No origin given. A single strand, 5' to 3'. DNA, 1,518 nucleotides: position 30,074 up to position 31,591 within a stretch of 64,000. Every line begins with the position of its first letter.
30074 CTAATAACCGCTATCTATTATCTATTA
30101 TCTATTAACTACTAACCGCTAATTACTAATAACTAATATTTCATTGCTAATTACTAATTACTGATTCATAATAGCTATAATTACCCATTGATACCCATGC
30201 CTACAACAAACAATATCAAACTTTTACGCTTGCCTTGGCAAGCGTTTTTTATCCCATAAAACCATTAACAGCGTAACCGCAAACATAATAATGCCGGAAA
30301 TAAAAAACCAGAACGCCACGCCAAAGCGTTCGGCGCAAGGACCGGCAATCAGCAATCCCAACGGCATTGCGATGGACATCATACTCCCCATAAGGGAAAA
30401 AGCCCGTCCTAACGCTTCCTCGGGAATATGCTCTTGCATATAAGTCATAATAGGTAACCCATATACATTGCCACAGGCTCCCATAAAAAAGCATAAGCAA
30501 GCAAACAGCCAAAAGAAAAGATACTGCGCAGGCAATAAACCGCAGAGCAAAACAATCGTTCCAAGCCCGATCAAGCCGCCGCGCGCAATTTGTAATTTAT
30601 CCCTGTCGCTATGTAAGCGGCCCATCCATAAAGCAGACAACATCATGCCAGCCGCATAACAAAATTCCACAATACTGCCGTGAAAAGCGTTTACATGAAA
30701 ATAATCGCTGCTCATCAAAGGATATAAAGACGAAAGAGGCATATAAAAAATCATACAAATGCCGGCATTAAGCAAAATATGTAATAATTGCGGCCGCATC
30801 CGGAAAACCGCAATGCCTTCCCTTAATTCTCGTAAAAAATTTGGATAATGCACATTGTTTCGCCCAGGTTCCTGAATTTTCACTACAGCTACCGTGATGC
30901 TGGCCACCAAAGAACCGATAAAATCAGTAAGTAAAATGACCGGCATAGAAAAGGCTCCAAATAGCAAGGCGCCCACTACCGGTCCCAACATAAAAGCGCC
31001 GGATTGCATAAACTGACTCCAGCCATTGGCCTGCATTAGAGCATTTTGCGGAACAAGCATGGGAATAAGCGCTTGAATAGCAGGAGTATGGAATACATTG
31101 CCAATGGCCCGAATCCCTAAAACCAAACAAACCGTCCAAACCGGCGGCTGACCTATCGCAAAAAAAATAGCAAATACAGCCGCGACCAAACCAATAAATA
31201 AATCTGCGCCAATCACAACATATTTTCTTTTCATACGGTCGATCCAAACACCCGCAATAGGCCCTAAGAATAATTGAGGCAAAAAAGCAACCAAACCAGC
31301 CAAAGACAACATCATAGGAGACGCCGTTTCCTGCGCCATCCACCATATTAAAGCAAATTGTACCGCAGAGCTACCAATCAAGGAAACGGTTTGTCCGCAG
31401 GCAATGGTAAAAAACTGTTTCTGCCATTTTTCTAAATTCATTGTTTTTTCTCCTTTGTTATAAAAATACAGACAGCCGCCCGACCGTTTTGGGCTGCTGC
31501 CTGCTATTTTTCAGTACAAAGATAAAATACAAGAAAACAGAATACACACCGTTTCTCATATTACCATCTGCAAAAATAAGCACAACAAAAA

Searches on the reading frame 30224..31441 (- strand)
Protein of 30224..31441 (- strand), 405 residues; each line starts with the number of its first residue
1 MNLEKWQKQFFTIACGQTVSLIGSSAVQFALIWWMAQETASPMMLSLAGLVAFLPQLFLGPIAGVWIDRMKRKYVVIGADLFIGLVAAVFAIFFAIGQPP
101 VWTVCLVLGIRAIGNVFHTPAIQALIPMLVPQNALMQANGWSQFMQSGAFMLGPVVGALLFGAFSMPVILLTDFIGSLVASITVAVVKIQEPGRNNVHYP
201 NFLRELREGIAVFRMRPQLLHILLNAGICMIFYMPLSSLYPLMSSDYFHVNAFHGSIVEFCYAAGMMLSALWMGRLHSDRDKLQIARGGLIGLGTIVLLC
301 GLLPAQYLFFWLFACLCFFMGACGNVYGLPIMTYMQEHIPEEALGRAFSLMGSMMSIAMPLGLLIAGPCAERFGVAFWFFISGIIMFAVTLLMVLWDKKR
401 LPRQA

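Call 5: search_protein_families(library=pfam, proteins=[window:30224-31441:-], max_evalue=0.01)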
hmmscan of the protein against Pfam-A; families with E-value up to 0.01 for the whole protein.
window:30224-31441:- (405 aa): 3 families
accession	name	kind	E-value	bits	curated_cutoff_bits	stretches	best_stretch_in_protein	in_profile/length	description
PF07690.21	MFS_1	-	5.5e-45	154.2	33.4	2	14-362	2-346/347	Major Facilitator Superfamily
PF05977.19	MFS_3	-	1.6e-23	83.4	27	1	8-395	10-392/524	Transmembrane secretion effector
PF06963.18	FPN1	-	0.0065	15.6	24.6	1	10-98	4-97/430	Ferroportin1 (FPN1)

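Call 6: search_protein_families(library=ncbifam, proteins=[window:30224-31441:-], max_evalue=0.01)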
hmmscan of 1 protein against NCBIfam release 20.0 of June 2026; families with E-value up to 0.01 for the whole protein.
window:30224-31441:- (405 aa): 16 families
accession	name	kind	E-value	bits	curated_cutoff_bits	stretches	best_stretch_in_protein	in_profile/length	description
NF000245.1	macrolide_MefA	exception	1.2e-96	324.3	675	1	4-393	5-393/405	macrolide efflux MFS transporter Mef(A)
NF000051.1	macrolide_MefB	exception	2.7e-90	303.3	800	1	3-392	4-391/409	macrolide efflux MFS transporter Mef(B)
TIGR00900.1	2A0121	subfamily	1.1e-84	284.9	319.6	1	10-374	1-364/364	H+ Antiporter protein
NF000246.1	macrolide_MefC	exception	1.4e-55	189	870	1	1-392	1-391/407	macrolide efflux MFS transporter Mef(C)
NF000154.1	macrolide_MefEN2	exception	9.7e-53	179.9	800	1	4-390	2-385/401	macrolide efflux MFS transporter Mef(En2)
NF012178.0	tet_MFS_V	exception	2e-19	70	640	1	48-393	54-394/409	tetracycline efflux MFS transporter Tet(V)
NF007792.0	PRK10489.1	equivalog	1e-18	67.6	324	1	5-396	14-398/419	enterobactin transporter EntS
NF006386.0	PRK08633.1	equivalog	4.8e-17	61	1221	1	11-395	16-408/1147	acyl-[ACP]--phospholipid O-acyltransferase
NF052575.1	MFS_efflux_Tap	equivalog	5.6e-17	61.8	625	1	23-394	19-392/401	multidrug efflux MFS transporter Tap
TIGR00880.1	2_A_01_02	superfamily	2.9e-11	43.7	131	2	55-187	10-137/141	multidrug resistance protein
NF008397.0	PRK11195.1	equivalog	1.9e-08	33.8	297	1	7-183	2-169/414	lysophospholipid transporter LplT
NF041056.1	ryptide_ex_MFS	equivalog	3e-08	33.1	575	1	40-396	39-386/392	ryptide export MFS transporter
NF012185.0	tet_MFS_L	exception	0.00011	21.3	925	1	281-399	74-192/457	tetracycline efflux MFS transporter Tet(L)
NF012175.1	tet_MFS_L_K_45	equivalog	0.0004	19.3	650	1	281-399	60-178/444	Tet(L)/Tet(K)/Tet(45) family tetracycline efflux MFS transporter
NF005291.0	PRK06814.1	equivalog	0.001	17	1349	1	31-394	38-419/1140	acyl-[ACP]--phospholipid O-acyltransferase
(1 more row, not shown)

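Call 11: find_homologous_proteins(query=window:30224-31441:-, max_evalue=1e-20)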
Query window:30224-31441:- (405 aa): 572 proteins with E <= 1e-20 among 8000 candidates; the best 120 are listed.
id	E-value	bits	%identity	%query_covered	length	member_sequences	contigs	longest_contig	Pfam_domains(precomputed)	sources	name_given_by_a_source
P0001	1.3e-266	903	100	100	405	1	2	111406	PF05977.20,PF07690.22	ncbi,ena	-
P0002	8.5e-235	798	88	100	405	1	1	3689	PF05977.20,PF07690.22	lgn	-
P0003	3.1e-189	648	73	98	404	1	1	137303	PF05977.20,PF07690.22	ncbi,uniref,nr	ncbi:MFS transporter [Anaerovorax odorimutans]|uniref:MFS transporter n=1 Tax=Anaerovorax odorimutan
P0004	2.4e-188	645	71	97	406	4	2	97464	PF05977.20,PF07690.22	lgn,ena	-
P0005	3.8e-188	644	73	98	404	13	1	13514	PF05977.20,PF07690.22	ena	-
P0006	6.6e-187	640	71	99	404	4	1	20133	PF05977.20,PF07690.22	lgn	-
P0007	1.0e-186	639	71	99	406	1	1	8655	PF05977.20,PF07690.22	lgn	-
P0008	2.9e-180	618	68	100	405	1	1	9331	PF05977.20,PF07690.22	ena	-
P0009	8.9e-172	590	67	97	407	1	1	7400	PF05977.20,PF07690.22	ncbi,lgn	-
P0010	9.3e-162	557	62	99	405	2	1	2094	PF05977.20,PF07690.22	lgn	-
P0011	1.3e-160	553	64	98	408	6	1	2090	PF05977.20,PF07690.22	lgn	-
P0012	8.3e-159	547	62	96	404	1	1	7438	PF05977.20,PF07690.22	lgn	-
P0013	8.9e-159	547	63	98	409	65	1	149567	PF05977.20,PF07690.22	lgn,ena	-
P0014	8.0e-158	544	63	100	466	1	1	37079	PF05977.20,PF07690.22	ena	-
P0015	8.5e-158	544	62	98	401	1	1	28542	PF05977.20,PF07690.22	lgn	-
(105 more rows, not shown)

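Call 15: search_dna_similar(query=window:30224-31441:-, collection=phages, mode=protein, max_rows=10)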
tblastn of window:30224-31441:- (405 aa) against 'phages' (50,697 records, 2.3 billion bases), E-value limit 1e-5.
Records with a match: 25; places in all: 25; records where one place covers at least 80% of the query: 23.
Best place of each record, by identity: <60% 25.
By first word of the organism name: Streptococcus 20; Listeria 2; Erysipelothrix 1; Staphylococcus 1; Escherichia 1.
By host as written in the record: Streptococcus suis 7; Streptococcus pyogenes 3; Listeria monocytogenes 2; Streptococcus suis NJ3 1; Streptococcus suis NJ2 1; Erysipelothrix rhusiopathiae ZJ 1; Streptococcus suis SC05017 1; Streptococcus suis SC070807 1; and 8 more.
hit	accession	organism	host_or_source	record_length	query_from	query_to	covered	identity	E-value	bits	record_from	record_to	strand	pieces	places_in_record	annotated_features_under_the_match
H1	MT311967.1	Streptococcus phage phi29854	Streptococcus pyogenes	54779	4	400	98%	39.2%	5e-65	230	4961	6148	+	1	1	composite element phi29854 encoding mef(A) and msr(D) providing M ... | Tn1270.1 encoding mef(A) and msr(D), Genbank accession no. AF227520 | mefA: macrolide-efflux pump protein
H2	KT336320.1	Streptococcus phage phiNJ3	Streptococcus suis NJ3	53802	5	400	98%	39.1%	2e-66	234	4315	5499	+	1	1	macrolide-efflux protein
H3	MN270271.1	Streptococcus phage phi-SsuNJ2_rum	Streptococcus suis NJ2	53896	5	392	96%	39.8%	1e-60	218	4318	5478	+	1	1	MFS efflux pump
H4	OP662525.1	Streptococcus phage YS225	Streptococcus suis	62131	5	392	96%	39.5%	3e-60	216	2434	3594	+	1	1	none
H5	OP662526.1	Streptococcus phage YS262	Streptococcus suis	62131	5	392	96%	39.5%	3e-60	216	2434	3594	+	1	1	macrolide efflux MFS transporter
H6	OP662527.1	Streptococcus phage YS255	Streptococcus suis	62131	5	392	96%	39.5%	3e-60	216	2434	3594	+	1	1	macrolide efflux MFS transporter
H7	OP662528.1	Streptococcus phage YS214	Streptococcus suis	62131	5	392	96%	39.5%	3e-60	216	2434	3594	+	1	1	macrolide efflux MFS transporter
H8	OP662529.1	Streptococcus phage YS199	Streptococcus suis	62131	5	392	96%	39.5%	3e-60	216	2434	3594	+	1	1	macrolide efflux MFS transporter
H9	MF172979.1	Erysipelothrix phage phi1605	Erysipelothrix rhusiopathiae ZJ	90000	5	392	96%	39.5%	5e-60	216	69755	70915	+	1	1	mef(A): macrolide-efflux protein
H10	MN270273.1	Streptococcus phage phi-SsuSC05017_rum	Streptococcus suis SC05017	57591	4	400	98%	38.5%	4e-66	234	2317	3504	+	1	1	MFS efflux pump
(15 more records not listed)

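Call 17: get_annotated_region(hit=H1, flank=1500)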
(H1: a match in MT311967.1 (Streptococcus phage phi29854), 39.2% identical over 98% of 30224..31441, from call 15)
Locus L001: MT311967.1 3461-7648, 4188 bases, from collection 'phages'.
description: Streptococcus phage phi29854, complete genome.
organism: Streptococcus phage phi29854 (NCBI taxid 2729189)
taxonomy: Viruses; Duplodnaviria; Heunggongvirae; Uroviricota; Caudoviricetes
host: Streptococcus pyogenes; source: -; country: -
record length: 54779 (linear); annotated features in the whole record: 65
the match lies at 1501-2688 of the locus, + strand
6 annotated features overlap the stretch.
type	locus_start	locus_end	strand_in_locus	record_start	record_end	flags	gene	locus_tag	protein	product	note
misc_feature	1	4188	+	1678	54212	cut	-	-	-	-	composite element phi29854 encoding mef(A) and msr(D) providing M phenotype macrolide resistance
misc_feature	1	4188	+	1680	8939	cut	-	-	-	-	Tn1270.1 encoding mef(A) and msr(D), Genbank accession no. AF227520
CDS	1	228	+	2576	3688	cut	-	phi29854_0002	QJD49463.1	site-specific recombinase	NCBI CDD cd00338: serine recombinase catalytic domain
CDS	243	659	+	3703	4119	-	-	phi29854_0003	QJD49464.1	hypothetical protein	-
CDS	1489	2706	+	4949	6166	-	mefA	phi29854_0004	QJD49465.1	macrolide-efflux pump protein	NCBI CDD cd06173: macrolide efflux MFS transporter; macrolide-efflux pump protein MefA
CDS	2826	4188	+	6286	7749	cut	msrD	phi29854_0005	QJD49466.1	macrolide-efflux pump protein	NCBI CDD COG0488: ABC transporter; macrolide-efflux pump protein MsrD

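Call 19: find_encoding_contigs(protein=P0001, flank=3000, max_places=3)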
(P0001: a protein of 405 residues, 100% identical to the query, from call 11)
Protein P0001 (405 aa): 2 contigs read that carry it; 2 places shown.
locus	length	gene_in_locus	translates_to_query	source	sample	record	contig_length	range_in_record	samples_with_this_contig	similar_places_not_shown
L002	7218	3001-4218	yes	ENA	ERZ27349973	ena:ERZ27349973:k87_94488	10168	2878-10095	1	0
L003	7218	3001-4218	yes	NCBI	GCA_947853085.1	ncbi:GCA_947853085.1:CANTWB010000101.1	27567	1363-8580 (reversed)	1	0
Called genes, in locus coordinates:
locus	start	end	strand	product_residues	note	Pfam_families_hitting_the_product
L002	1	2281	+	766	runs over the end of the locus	PF17191:RecG_wedge, PF01336:tRNA_anti-codon (weak), PF00270:DEAD, PF04851:ResIII, PF00271:Helicase_C, PF19833:RecG_dom3_C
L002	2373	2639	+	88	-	PF00269:SASP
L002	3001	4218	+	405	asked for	PF05977:MFS_3, PF07690:MFS_1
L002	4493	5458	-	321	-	PF03418:Peptidase_A25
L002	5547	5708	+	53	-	PF09963:DUF2197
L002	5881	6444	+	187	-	PF03602:Cons_hypoth95, PF05175:MTS (weak), PF13847:Methyltransf_31, PF13649:Methyltransf_25 (weak)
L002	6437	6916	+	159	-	-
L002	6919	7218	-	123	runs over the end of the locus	?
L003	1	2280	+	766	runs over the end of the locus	PF17191:RecG_wedge, PF01336:tRNA_anti-codon (weak), PF00270:DEAD, PF04851:ResIII, PF00271:Helicase_C, PF19833:RecG_dom3_C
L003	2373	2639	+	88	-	PF00269:SASP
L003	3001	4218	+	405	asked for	PF05977:MFS_3, PF07690:MFS_1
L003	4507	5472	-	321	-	PF03418:Peptidase_A25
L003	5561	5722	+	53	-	PF09963:DUF2197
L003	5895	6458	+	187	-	PF03602:Cons_hypoth95, PF05175:MTS (weak), PF13847:Methyltransf_31, PF13649:Methyltransf_25 (weak)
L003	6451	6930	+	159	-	-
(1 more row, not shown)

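Call 22: find_related_loci(query=A1, collection=genome_contigs, flank=2500)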
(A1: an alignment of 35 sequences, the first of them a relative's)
Query A1 (405 aa) in genome_contigs; peptide patterns used: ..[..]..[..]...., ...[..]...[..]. (x = any residue, [..] = any of these).
512 stretches matched a pattern; 503 encode a relative of the query (tblastn E <= 1e-3); the best 80 are kept; 80 distinct loci.
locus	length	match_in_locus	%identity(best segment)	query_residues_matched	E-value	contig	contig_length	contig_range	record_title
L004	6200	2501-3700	72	5-404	0e+0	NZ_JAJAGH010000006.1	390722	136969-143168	Hominibacterium faecale strain SF3 contig6, whole genome shotgun sequence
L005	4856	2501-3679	67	4-396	1e-176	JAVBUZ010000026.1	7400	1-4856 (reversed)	MAG: Lachnospiraceae bacterium isolate EPI_MAG_00295 c_000006287424, whole genome shotgun sequence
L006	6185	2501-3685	63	6-400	9e-158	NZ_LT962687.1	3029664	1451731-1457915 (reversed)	Anaerotruncus massiliensis (ex Togo et al. 2019) strain AT3, whole genome shotgun sequence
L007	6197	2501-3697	61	2-400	1e-157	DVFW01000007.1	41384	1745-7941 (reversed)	MAG TPA_asm: Candidatus Scatavimonas merdigallinarum isolate ChiSjej1B19-3389 ChiSjej1B19M5__C32272_L41384_SRR6323093, w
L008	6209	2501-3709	62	4-403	1e-155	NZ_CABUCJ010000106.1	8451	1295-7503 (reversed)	MAG: uncultured Anaerotruncus sp. isolate MGYG-HGUT-03876, whole genome shotgun sequence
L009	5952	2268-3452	59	4-399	9e-155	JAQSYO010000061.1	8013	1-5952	MAG: Herbinix sp. isolate L_E1_T20_B_bin.19 scaffold_8821, whole genome shotgun sequence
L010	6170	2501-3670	58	2-391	3e-152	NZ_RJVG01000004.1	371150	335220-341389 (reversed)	Mobilisporobacter senegalensis strain DSM 26537 Ga0244700_104, whole genome shotgun sequence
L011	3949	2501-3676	58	4-395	9e-154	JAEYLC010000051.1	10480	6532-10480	MAG: Bacillota bacterium isolate OH_HFB_48 k127_2047555, whole genome shotgun sequence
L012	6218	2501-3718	57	2-404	3e-152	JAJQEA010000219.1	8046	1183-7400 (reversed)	MAG: Clostridia bacterium isolate MI.3_7 NODE_1565_length_8046_cov_6.233262, whole genome shotgun sequence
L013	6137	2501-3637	60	6-384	1e-151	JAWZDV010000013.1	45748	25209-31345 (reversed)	MAG: Bacteroides thetaiotaomicron isolate S_839 X595_NODE_625_length_45748_cov_9.323004, whole genome shotgun sequence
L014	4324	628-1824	57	4-405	2e-152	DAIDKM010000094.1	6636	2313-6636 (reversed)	MAG TPA_asm: Paludibacter sp. isolate clean407 NODE_94_length_6636_cov_3.568074, whole genome shotgun sequence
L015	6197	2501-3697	57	4-405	2e-151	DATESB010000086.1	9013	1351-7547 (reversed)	MAG TPA_asm: Lachnospiraceae bacterium isolate SMAG_U9090 k141_299131, whole genome shotgun sequence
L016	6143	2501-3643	59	4-384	7e-151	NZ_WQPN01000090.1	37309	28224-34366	Clostridium sp. MCC353 NODE_117_length_37229_cov_39.147011, whole genome shotgun sequence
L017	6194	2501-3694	57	4-404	2e-150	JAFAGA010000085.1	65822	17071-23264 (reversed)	MAG: Bacillota bacterium isolate OH_SBlB_196 k127_133484, whole genome shotgun sequence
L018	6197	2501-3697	57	2-399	8e-150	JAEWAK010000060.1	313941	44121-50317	MAG: Bacillota bacterium isolate OH_PBB_206 k127_787063, whole genome shotgun sequence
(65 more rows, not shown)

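Call 26: find_encoding_contigs(protein=P0002, flank=1500, max_places=3)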
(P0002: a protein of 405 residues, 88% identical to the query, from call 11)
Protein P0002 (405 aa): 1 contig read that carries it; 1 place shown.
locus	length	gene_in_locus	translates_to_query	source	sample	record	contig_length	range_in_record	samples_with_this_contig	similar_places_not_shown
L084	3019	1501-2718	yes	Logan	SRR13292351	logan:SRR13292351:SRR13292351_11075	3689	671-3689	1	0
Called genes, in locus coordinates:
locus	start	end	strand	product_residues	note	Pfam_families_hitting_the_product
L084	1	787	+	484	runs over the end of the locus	?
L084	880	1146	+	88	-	PF00269:SASP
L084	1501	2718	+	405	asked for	PF05977:MFS_3, PF07690:MFS_1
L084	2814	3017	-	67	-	?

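Call 27: find_encoding_contigs(protein=P0004, flank=1500, max_places=3)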
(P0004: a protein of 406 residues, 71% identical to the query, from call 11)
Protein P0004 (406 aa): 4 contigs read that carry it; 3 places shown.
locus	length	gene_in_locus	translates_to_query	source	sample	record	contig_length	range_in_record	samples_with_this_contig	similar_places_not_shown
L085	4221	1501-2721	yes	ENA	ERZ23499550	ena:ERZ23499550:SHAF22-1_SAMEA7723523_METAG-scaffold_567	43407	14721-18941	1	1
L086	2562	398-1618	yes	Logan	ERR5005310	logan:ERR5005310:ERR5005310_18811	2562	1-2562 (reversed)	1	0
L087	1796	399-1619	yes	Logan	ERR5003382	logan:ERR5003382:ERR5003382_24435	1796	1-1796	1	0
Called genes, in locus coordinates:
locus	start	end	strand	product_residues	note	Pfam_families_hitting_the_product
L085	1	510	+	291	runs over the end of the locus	PF19799:DUF6282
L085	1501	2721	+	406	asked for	PF05977:MFS_3, PF07690:MFS_1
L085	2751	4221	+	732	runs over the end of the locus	PF01751:Toprim, PF01131:Topoisom_bac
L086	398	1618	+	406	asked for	PF05977:MFS_3, PF07690:MFS_1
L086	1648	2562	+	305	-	?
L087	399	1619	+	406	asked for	PF05977:MFS_3, PF07690:MFS_1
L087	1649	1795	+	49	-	?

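Call 28: find_encoding_contigs(protein=P0005, flank=1500, max_places=3)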
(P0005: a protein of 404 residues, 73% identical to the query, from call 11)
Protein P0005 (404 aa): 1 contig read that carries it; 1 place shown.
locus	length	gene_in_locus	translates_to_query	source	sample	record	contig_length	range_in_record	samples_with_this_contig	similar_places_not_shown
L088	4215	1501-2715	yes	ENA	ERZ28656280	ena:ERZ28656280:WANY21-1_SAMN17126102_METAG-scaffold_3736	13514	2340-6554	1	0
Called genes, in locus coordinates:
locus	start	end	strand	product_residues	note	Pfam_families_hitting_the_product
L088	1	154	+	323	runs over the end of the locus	PF00892:EamA, PF03151:TPT, PF00892:EamA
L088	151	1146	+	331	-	PF13170:DUF4003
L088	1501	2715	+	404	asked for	PF05977:MFS_3, PF07690:MFS_1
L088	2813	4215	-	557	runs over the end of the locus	PF00920:ILVD_EDD_N, PF24877:ILV_EDD_C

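Call 33: find_related_loci(query=P0001, collection=metagenome_contigs, flank=1500)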
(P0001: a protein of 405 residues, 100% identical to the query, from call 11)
Query P0001 (405 aa) in metagenome_contigs; peptide patterns used: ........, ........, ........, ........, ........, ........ (x = any residue, [..] = any of these).
96 stretches matched a pattern; 29 encode a relative of the query (tblastn E <= 1e-3); 29 distinct loci.
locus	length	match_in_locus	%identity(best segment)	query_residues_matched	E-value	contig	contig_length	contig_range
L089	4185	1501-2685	63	6-400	5e-159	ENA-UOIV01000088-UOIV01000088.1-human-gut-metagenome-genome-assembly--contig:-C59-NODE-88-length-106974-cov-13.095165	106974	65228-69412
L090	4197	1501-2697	61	2-400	1e-158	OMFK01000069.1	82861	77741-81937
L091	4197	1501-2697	57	4-405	4e-152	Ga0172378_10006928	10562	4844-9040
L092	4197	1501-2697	57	4-405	4e-152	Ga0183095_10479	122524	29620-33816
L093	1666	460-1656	57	4-405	9e-165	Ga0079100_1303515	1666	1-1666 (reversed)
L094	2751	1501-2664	58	2-389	7e-154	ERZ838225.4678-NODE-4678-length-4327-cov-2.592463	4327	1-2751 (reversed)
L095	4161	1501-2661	58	4-390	1e-149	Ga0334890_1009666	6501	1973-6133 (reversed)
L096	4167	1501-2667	57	4-392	3e-146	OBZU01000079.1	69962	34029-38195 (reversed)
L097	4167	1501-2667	57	4-392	4e-146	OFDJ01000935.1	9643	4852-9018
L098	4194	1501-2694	59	4-400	7e-142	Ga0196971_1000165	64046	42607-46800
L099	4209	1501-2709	53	4-399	5e-134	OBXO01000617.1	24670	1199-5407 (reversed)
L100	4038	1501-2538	56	2-347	5e-131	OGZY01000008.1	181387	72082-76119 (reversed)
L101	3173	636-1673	56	2-347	2e-132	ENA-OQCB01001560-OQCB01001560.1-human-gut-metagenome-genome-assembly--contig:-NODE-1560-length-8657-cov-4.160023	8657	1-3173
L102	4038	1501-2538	56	2-347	1e-130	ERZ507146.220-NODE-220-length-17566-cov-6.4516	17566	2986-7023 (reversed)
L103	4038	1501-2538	56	2-347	2e-130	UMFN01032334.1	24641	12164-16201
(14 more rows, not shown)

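Call 47: find_encoding_contigs(protein=P0003, flank=1200, max_places=2)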
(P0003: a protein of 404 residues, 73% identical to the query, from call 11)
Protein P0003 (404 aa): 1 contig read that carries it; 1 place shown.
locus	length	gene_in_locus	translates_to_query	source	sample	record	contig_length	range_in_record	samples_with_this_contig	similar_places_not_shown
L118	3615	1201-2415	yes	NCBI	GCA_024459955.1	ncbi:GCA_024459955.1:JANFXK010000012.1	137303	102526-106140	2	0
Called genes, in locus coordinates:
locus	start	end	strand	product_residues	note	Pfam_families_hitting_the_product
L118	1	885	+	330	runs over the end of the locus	PF13170:DUF4003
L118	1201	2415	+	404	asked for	PF05977:MFS_3, PF07690:MFS_1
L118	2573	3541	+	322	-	PF00005:ABC_tran, PF13304:AAA_21 (weak)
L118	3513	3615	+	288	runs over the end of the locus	PF12679:ABC2_membrane_2 (faint), PF13346:ABC2_membrane_5 (weak), PF12730:ABC2_membrane_4 (weak), PF12698:ABC2_membrane_3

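Call 48: find_encoding_contigs(protein=P0006, flank=1200, max_places=2)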
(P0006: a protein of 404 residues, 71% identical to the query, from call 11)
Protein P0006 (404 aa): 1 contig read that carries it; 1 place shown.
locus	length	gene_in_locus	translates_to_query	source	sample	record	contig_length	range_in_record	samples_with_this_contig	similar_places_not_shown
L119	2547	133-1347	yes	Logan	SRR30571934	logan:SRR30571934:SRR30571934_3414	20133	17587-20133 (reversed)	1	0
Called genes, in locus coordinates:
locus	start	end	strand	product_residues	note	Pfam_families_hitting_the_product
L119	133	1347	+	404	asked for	PF05977:MFS_3, PF07690:MFS_1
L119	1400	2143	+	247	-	PF02661:Fic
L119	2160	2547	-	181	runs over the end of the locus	PF02525:Flavodoxin_2, PF03358:FMN_red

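Call 49: find_encoding_contigs(protein=P0007, flank=1200, max_places=2)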
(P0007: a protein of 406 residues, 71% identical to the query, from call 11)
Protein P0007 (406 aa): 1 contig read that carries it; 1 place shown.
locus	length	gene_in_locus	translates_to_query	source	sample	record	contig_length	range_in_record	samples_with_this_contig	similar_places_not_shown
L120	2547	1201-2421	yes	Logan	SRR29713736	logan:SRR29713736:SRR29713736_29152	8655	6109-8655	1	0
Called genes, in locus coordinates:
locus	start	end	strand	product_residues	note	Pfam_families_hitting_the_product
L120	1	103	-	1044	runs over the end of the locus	PF17802:SpaA, PF05738:Cna_B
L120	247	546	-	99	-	-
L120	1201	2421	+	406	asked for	PF05977:MFS_3, PF07690:MFS_1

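Call 50: find_encoding_contigs(protein=P0008, flank=1200, max_places=2)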
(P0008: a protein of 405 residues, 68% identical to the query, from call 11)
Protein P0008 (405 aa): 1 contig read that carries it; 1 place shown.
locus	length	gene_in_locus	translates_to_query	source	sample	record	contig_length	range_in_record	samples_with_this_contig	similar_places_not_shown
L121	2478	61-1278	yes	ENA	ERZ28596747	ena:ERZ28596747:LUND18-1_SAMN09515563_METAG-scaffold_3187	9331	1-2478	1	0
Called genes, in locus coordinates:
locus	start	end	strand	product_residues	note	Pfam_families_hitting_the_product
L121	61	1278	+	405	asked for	PF05977:MFS_3, PF07690:MFS_1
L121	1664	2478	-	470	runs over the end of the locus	PF01554:MatE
